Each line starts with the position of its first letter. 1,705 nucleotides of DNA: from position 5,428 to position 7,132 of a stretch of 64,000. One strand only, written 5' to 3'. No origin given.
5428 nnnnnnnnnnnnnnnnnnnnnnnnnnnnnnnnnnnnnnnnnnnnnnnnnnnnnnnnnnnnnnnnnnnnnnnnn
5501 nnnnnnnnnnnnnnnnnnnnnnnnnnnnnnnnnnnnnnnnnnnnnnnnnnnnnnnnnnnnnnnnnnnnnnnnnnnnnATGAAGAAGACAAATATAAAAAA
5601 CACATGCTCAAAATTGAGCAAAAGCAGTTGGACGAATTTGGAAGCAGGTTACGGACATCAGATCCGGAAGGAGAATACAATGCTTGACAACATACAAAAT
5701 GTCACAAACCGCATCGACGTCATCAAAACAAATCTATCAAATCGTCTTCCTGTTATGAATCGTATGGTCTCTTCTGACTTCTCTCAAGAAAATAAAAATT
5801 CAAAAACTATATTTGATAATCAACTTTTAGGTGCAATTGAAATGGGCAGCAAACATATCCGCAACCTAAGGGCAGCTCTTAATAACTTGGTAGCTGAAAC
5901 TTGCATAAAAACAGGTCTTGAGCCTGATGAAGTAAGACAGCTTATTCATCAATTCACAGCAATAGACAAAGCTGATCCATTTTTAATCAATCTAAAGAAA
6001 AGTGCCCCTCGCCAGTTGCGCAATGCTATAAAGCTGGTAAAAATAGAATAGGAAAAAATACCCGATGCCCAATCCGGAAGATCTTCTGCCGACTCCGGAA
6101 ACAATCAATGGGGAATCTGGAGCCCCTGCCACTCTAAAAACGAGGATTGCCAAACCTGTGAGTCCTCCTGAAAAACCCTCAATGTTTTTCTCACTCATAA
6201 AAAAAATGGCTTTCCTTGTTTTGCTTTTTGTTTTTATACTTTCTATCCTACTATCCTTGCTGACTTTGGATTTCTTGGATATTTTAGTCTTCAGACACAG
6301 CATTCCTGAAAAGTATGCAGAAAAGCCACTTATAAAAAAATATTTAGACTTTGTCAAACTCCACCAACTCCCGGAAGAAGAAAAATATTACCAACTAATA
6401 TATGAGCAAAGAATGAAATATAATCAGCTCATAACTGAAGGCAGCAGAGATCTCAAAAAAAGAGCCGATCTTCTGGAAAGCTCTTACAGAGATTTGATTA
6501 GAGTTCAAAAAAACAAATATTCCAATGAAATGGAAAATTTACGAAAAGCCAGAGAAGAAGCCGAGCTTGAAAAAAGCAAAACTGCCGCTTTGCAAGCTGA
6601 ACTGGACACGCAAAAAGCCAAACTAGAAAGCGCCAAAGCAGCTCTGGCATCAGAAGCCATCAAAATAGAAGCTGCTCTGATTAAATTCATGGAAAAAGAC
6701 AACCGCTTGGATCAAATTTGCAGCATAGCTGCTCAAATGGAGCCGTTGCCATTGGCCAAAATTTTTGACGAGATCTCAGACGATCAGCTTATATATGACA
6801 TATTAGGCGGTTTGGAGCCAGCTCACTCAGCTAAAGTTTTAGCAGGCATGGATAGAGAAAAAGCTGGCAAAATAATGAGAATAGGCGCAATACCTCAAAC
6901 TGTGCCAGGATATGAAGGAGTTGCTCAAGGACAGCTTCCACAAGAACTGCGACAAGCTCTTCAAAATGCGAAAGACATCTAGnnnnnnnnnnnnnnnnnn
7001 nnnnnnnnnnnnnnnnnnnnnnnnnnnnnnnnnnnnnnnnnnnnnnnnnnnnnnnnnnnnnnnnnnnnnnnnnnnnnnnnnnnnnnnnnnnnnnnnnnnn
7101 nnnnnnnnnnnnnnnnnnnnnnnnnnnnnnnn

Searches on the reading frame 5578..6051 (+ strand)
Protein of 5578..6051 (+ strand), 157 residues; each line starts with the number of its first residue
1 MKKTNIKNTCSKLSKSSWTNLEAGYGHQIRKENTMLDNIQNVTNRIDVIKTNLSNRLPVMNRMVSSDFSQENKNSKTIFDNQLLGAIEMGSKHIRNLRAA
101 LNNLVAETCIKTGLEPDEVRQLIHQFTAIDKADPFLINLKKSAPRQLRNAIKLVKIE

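Call 3: search_protein_families(library=pfam, proteins=[window:5578-6051:+], max_evalue=1)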
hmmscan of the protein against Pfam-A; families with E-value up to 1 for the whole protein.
window:5578-6051:+ (157 aa): 1 family
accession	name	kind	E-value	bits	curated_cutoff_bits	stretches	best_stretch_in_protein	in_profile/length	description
PF11470.14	TUG-UBL1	-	0.066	13.8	23.3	1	100-135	17-52/65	TUG ubiquitin-like domain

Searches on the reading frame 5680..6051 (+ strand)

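Call 56: search_protein_families(library=pfam, proteins=[window:5680-6051:+], max_evalue=0.01)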
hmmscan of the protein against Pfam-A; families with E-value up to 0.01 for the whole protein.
window:5680-6051:+ (123 aa): 0 families

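Call 65: search_protein_families(library=ncbifam, proteins=[window:5680-6051:+], max_evalue=1)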
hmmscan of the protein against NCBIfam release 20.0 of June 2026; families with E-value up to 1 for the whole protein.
window:5680-6051:+ (123 aa): 2 families
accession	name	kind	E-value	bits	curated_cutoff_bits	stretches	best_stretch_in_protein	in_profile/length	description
NF041446.1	APH_2pp_Ii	exception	0.025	14.1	625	1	2-59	135-192/297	aminoglycoside O-phosphotransferase APH(2'')-Ii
NF011664.0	PRK15084.1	subfamily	0.15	12.4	145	1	12-98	42-123/135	formate hydrogenlyase maturation protein HycH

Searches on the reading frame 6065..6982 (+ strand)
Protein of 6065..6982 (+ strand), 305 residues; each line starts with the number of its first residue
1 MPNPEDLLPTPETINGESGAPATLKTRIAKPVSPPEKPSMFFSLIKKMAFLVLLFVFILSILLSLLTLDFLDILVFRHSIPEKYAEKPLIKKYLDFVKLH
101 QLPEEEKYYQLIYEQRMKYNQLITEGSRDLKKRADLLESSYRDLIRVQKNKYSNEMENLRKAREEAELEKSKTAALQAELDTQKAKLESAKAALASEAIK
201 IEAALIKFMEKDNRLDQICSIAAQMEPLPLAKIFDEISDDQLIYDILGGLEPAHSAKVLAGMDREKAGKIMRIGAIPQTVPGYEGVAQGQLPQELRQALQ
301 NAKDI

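Call 3: search_protein_families(library=pfam, proteins=[window:6065-6982:+], max_evalue=1)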
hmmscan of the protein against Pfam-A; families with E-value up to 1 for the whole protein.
window:6065-6982:+ (305 aa): 3 families
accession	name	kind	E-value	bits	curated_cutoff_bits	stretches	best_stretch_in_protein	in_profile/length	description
PF15186.11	TEX13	-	0.23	11.6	27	1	145-214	72-141/150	Testis-expressed sequence 13 protein family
PF10186.14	ATG14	-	0.87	9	33.2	0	116-225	25-135/347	Vacuolar sorting 38 and autophagy-related subunit 14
PF07315.17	DUF1462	-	0.89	10.4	25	0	79-125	28-74/93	Protein of unknown function (DUF1462)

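Call 53: search_solved_structures(query=window:6065-6982:+, max_evalue=1)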
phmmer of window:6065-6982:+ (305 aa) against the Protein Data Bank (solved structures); distinct sequences matched with E-value up to 1: 0.

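Call 65: search_protein_families(library=ncbifam, proteins=[window:6065-6982:+], max_evalue=1)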
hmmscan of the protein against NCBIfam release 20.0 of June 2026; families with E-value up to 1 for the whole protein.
window:6065-6982:+ (305 aa): 6 families
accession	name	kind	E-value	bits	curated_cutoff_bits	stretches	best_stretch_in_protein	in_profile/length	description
NF047368.1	collar_FlbB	equivalog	0.00014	21.7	110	1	129-251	39-160/193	periplasmic-type flagellar collar protein FlbB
NF038350.1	taxis_HmpF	equivalog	0.0021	16.5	200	1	150-211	127-188/553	pilus motility taxis protein HmpF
NF045622.1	Npun_F5560_fam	hypoth_equivalog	0.045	13.8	125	1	99-188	56-142/156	Npun_F5560 family protein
NF009468.0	PRK12826.1-4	equivalog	0.052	13.2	318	1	167-287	38-155/256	SDR family oxidoreductase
TIGR04320.1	Surf_Exclu_PgrA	domain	0.16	11.3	70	1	148-204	247-303/360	SEC10/PgrA surface exclusion domain-containing protein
NF033930.1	pneumo_PspA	exception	0.36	9.5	850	1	106-218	107-218/659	pneumococcal surface protein A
